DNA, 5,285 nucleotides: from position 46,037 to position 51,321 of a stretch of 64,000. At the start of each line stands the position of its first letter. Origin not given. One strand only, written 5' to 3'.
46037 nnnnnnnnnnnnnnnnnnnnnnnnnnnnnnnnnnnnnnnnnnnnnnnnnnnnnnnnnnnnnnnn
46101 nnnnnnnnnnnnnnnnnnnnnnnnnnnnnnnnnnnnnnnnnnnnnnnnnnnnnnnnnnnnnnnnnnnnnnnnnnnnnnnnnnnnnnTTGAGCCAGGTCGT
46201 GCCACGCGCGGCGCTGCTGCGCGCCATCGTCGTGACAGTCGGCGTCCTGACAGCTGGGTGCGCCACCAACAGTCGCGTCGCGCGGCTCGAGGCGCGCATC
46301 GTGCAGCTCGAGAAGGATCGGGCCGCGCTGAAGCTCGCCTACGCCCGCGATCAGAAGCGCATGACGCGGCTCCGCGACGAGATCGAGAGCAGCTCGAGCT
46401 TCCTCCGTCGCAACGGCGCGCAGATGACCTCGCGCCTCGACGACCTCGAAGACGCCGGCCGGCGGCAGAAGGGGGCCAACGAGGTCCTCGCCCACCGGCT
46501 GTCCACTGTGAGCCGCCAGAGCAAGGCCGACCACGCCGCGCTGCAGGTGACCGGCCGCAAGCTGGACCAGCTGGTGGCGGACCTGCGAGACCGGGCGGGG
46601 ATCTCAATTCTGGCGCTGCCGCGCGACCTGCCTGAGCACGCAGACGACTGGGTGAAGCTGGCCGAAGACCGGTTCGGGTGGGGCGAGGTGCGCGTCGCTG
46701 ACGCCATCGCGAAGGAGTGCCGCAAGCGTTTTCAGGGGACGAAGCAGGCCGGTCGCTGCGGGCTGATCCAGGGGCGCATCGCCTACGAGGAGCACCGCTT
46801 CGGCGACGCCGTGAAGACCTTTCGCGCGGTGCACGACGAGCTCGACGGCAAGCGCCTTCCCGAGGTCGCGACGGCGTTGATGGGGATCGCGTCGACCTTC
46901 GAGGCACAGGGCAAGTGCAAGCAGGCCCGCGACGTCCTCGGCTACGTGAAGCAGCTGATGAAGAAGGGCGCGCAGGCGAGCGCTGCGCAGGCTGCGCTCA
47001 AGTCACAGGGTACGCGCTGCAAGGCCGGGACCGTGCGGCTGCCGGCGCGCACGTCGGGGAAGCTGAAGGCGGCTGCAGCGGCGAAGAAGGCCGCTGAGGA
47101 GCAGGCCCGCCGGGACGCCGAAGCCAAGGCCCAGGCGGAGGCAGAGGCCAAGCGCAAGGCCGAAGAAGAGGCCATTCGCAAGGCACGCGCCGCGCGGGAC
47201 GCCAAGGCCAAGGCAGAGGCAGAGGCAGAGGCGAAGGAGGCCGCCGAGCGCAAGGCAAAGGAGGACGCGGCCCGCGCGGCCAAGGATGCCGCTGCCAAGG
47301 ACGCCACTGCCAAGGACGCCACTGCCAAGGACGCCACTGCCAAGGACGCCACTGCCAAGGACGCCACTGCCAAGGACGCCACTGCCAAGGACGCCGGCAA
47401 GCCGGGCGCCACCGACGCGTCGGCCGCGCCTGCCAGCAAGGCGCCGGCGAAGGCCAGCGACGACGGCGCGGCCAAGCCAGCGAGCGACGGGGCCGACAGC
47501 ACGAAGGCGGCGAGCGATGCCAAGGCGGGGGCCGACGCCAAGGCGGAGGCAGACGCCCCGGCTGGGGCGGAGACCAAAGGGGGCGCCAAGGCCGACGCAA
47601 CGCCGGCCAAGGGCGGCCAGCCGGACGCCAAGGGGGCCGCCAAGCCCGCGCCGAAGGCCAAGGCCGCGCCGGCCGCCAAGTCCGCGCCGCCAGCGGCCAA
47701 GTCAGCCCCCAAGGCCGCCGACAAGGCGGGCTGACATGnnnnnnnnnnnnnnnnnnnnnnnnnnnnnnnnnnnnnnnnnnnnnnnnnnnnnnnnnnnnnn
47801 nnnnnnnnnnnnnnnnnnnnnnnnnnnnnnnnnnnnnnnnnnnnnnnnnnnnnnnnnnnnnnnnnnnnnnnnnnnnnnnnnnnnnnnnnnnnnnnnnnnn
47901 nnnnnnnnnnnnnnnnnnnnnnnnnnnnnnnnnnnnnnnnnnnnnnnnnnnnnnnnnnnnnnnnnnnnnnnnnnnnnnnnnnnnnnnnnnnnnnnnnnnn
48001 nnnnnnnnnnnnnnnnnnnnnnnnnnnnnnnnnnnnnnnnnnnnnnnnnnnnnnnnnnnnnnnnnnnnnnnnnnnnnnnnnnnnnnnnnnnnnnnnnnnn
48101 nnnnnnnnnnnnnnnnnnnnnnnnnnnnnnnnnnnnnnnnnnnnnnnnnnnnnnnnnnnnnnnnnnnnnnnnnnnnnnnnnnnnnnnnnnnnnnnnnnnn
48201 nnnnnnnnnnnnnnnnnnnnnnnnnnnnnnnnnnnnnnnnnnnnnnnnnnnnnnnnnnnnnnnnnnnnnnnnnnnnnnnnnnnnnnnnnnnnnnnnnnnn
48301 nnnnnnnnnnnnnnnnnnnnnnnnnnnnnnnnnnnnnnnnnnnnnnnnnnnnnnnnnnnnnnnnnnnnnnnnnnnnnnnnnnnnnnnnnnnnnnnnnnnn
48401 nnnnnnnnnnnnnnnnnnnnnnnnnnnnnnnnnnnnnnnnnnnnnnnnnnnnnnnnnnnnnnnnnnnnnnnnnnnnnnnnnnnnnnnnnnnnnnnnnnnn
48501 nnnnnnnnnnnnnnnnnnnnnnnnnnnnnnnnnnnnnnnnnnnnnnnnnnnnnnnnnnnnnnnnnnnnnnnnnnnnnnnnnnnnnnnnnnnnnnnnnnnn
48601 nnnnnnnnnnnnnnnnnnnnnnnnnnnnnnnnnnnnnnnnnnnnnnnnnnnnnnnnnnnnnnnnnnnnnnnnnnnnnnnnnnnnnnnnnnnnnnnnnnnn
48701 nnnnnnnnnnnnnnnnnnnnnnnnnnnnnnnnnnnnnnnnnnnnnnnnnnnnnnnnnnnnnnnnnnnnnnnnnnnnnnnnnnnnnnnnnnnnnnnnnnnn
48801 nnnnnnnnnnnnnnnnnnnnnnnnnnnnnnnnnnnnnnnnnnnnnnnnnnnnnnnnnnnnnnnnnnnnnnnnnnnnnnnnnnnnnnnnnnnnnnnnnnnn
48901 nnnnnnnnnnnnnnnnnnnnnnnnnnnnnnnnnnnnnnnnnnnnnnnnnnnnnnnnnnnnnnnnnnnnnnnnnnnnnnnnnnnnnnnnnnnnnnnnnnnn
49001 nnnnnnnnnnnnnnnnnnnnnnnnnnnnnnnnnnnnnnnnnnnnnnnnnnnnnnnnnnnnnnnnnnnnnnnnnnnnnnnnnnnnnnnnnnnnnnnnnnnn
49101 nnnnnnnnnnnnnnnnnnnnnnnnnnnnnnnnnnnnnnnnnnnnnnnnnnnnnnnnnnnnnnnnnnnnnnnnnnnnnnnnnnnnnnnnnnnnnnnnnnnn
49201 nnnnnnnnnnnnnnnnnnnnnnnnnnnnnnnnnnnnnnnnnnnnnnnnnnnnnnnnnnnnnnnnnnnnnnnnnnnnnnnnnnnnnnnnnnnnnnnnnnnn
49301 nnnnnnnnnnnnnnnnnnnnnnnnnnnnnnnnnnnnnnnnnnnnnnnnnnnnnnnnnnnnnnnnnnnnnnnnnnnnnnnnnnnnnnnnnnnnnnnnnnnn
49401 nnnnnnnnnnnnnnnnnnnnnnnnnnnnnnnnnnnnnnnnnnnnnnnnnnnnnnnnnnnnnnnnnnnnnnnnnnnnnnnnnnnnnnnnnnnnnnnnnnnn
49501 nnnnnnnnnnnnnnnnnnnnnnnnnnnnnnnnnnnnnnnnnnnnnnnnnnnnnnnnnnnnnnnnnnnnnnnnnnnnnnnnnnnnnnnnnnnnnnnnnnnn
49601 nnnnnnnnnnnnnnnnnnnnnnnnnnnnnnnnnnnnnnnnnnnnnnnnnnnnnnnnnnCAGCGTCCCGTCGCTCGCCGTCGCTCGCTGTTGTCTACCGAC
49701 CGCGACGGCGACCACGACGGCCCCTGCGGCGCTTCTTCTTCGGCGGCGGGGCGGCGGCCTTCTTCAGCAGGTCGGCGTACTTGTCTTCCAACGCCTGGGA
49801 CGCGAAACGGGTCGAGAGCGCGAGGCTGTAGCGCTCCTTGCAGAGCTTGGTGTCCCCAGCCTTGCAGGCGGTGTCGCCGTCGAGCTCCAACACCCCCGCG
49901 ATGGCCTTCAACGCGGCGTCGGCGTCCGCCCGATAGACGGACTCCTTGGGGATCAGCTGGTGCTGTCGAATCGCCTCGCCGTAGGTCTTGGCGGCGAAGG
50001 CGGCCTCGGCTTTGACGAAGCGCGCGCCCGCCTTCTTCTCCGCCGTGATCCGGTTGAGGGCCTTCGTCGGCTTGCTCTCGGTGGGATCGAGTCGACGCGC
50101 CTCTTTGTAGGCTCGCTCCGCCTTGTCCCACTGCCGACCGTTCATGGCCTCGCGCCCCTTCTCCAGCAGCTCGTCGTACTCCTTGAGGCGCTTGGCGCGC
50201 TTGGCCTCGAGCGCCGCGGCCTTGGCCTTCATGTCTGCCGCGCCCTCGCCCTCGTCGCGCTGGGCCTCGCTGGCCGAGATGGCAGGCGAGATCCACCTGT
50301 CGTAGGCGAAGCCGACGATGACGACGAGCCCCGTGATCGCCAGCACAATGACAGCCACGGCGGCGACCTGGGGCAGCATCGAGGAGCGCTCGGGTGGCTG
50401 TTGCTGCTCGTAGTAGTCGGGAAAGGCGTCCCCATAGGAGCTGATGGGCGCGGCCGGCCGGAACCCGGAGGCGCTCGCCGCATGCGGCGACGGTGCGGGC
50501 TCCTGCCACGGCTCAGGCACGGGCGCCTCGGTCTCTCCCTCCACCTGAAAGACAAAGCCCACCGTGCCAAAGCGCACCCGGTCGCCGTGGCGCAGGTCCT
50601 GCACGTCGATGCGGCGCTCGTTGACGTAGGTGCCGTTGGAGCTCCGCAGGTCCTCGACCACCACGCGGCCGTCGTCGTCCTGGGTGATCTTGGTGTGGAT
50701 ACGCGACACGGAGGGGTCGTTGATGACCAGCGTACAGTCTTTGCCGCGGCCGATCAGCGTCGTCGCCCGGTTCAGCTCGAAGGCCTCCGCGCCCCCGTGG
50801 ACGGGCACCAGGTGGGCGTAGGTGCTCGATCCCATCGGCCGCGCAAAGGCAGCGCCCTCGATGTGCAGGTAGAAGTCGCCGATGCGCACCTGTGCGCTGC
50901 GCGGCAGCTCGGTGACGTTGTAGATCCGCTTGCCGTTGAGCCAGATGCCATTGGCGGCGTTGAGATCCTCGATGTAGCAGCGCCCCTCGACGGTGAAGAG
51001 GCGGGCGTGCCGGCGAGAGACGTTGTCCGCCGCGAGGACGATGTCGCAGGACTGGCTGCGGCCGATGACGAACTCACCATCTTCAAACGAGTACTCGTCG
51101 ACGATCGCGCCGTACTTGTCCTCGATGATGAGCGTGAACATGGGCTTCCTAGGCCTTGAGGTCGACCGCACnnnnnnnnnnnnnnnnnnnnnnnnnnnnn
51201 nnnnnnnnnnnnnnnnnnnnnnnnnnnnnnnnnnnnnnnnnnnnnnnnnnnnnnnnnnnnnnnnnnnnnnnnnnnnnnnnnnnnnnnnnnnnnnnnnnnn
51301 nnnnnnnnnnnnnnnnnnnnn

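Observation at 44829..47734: Pal/OmpA-like lipoprotein with an N-terminal Cys-rich module, preceded by a paralogous free-standing Cys module and followed by a CpoB-like protein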

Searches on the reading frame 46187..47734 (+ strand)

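Call 3: search_protein_families(library=pfam, proteins=[window:46187-47734:+], max_evalue=1)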
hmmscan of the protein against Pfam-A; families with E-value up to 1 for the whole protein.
window:46187-47734:+ (515 aa): 4 families
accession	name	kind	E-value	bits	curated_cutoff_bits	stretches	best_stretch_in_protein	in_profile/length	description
PF24073.1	DUF7365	-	0.008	16.7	27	1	10-59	13-63/101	Coiled-coil region of unknown function (DUF7365)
PF16331.10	TolA_bind_tri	-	0.013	16.1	30.1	1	58-114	5-57/76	TolA binding protein trimerisation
PF06688.16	DUF1187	-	0.18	12.6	20.7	1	175-192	27-44/61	Protein of unknown function (DUF1187)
PF04102.17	SlyX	-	0.88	10.7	30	0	28-70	2-44/67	SlyX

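Call 4: search_protein_families(library=ncbifam, proteins=[window:46187-47734:+], max_evalue=1)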
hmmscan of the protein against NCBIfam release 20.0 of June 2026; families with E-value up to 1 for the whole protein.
window:46187-47734:+ (515 aa): 3 families
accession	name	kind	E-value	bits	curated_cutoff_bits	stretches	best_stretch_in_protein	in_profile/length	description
NF047408.1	SA0632_fam_LP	equivalog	0.013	15.1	70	1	15-66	8-59/68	SA0632 family lipoprotein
NF040598.1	Ala_zip_lipo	subfamily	0.031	14.8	43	1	11-49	4-42/90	Lpp/OprI family alanine-zipper lipoprotein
TIGR02168.1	SMC_prok_B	equivalog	0.59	7.7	567.35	1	31-122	786-880/1181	chromosome segregation protein SMC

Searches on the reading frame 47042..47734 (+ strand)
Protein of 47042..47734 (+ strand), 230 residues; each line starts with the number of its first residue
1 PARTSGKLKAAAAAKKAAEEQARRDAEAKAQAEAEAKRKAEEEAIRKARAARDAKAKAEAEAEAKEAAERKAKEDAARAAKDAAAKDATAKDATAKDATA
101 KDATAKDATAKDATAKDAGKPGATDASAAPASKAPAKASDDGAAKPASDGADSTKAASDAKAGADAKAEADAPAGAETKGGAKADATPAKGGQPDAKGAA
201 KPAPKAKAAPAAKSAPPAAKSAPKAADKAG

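Call 79: search_protein_families(library=pfam, proteins=[window:47042-47734:+], max_evalue=0.1)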
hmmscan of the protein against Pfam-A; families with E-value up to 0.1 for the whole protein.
window:47042-47734:+ (230 aa): 0 families

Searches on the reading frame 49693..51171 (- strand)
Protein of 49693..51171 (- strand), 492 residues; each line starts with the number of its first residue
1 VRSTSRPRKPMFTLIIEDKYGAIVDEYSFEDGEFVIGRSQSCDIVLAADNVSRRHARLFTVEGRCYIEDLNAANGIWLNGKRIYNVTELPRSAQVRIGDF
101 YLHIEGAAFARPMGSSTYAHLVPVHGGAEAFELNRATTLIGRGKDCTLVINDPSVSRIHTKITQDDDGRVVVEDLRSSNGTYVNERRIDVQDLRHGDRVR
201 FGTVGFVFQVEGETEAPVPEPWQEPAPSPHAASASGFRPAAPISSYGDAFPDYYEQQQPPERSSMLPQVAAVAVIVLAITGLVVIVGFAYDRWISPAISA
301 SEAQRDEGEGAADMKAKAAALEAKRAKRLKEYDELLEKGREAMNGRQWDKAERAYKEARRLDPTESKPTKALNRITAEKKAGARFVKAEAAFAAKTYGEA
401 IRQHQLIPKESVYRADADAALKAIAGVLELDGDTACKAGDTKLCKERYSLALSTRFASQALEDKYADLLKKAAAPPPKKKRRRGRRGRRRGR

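Call 6: search_protein_families(library=pfam, proteins=[window:49693-51171:-], max_evalue=0.001)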
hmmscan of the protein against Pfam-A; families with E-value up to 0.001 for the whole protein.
window:49693-51171:- (492 aa): 2 families
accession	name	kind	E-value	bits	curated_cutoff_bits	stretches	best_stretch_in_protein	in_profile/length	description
PF00498.31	FHA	-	7.4e-40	135.7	20.7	2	138-202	1-67/67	FHA domain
PF16697.10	Yop-YscD_cpl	-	5.6e-31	107.1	33.2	2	129-210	10-92/94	Inner membrane component of T3SS, cytoplasmic domain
